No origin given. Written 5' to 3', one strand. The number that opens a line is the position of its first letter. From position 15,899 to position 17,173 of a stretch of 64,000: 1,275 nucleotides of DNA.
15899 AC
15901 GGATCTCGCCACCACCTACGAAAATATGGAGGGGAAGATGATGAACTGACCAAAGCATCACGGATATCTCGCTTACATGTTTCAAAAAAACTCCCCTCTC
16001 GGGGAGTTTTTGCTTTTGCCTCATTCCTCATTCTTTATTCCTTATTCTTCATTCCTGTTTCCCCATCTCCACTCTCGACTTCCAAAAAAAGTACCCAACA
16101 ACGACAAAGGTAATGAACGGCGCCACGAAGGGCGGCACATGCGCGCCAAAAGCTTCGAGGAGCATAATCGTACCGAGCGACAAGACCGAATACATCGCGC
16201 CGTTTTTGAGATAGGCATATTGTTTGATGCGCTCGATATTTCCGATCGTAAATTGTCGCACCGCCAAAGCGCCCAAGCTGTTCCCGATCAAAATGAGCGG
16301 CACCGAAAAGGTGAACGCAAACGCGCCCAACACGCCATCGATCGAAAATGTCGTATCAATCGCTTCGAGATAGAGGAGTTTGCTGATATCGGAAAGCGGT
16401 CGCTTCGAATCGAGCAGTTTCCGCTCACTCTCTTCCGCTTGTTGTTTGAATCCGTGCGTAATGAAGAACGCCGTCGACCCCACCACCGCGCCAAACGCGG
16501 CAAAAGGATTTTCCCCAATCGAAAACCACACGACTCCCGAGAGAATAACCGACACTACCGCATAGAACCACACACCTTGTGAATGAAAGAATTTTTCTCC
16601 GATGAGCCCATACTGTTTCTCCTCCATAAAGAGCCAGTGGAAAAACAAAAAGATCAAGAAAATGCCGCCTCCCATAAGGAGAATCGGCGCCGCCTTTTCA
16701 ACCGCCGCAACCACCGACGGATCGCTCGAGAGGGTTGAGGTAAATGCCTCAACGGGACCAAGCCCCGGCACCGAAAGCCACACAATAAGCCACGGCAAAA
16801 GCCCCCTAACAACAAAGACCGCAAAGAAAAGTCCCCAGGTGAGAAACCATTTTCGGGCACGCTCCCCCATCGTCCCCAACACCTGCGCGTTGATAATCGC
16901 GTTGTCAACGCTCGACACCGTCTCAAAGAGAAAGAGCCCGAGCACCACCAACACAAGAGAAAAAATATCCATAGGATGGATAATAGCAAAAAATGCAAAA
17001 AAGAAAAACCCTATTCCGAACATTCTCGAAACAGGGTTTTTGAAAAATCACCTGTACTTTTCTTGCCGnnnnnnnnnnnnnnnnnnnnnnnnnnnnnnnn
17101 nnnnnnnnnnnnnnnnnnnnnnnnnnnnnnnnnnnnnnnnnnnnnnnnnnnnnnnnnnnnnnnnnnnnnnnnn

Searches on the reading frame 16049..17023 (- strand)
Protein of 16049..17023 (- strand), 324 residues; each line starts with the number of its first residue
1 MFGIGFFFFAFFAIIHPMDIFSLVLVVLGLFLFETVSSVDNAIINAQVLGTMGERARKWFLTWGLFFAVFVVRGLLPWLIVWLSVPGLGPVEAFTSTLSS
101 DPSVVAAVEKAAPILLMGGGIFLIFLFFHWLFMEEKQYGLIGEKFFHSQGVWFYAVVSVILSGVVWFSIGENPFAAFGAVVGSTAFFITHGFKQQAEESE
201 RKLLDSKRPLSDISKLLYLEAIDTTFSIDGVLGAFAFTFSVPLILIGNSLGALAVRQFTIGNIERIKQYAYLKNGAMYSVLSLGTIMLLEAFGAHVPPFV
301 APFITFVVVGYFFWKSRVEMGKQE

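Call 3: search_protein_families(library=pfam, proteins=[window:16049-17023:-], max_evalue=0.1)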
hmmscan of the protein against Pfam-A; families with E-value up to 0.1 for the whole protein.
window:16049-17023:- (324 aa): 2 families
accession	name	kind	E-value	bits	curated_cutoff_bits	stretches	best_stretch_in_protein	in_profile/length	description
PF04332.21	DUF475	-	4e-42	145.5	27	1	39-318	1-288/293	Protein of unknown function (DUF475)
PF03741.22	TerC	-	9.5e-18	65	27.8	2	30-180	3-125/178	Integral membrane protein TerC family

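Call 4: search_protein_families(library=ncbifam, proteins=[window:16049-17023:-], max_evalue=0.1)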
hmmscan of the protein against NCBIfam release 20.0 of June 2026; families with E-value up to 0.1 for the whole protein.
window:16049-17023:- (324 aa): 11 families
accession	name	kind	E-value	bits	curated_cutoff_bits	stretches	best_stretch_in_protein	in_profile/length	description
NF010612.0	PRK14013.1-2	equivalog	1.7e-129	431.6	386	1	18-322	1-303/307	hypothetical protein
NF010619.0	PRK14013.2-5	subfamily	1.2e-45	156.5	387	1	18-319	22-322/329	hypothetical protein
NF010620.0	PRK14013.2-6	equivalog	3.7e-44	151.7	437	1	21-317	37-337/346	hypothetical protein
NF010613.0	PRK14013.1-3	equivalog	7.4e-39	133.7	385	1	24-317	29-347/362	hypothetical protein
NF010616.0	PRK14013.2-2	equivalog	4.9e-32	111.7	606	1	25-316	47-342/365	hypothetical protein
NF010614.0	PRK14013.1-4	equivalog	8.4e-32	110.6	495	1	18-316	29-345/357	hypothetical protein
NF010617.0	PRK14013.2-3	equivalog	2e-30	106.5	613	1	18-316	36-335/350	hypothetical protein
NF010615.0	PRK14013.2-1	equivalog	6.8e-28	98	621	1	24-320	28-327/338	hypothetical protein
NF010618.0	PRK14013.2-4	equivalog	3.8e-27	95.3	657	1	22-316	37-335/353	hypothetical protein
TIGR03716.1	R_switched_YkoY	subfamily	8e-13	48.5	138.5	2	194-295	81-184/220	integral membrane protein, YkoY family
TIGR03717.1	R_switched_YjbE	subfamily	0.011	15.5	134.8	0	30-88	5-63/176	YjbE family putative metal transport protein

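Call 5: search_protein_families(library=padloc, proteins=[window:16049-17023:-], max_evalue=0.1)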
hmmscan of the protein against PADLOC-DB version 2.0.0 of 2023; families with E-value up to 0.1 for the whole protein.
window:16049-17023:- (324 aa): 0 families

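Call 6: search_protein_families(library=phrogs, proteins=[window:16049-17023:-], max_evalue=0.1)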
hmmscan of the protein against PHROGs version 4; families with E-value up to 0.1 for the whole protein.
window:16049-17023:- (324 aa): 2 families
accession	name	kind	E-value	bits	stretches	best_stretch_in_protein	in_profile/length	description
phrog_30252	-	moron, auxiliary metabolic gene and host takeover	1.8e-32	114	1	18-313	40-354/374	membrane protein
phrog_7180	-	moron, auxiliary metabolic gene and host takeover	3e-05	24.5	1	9-298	4-212/242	membrane protein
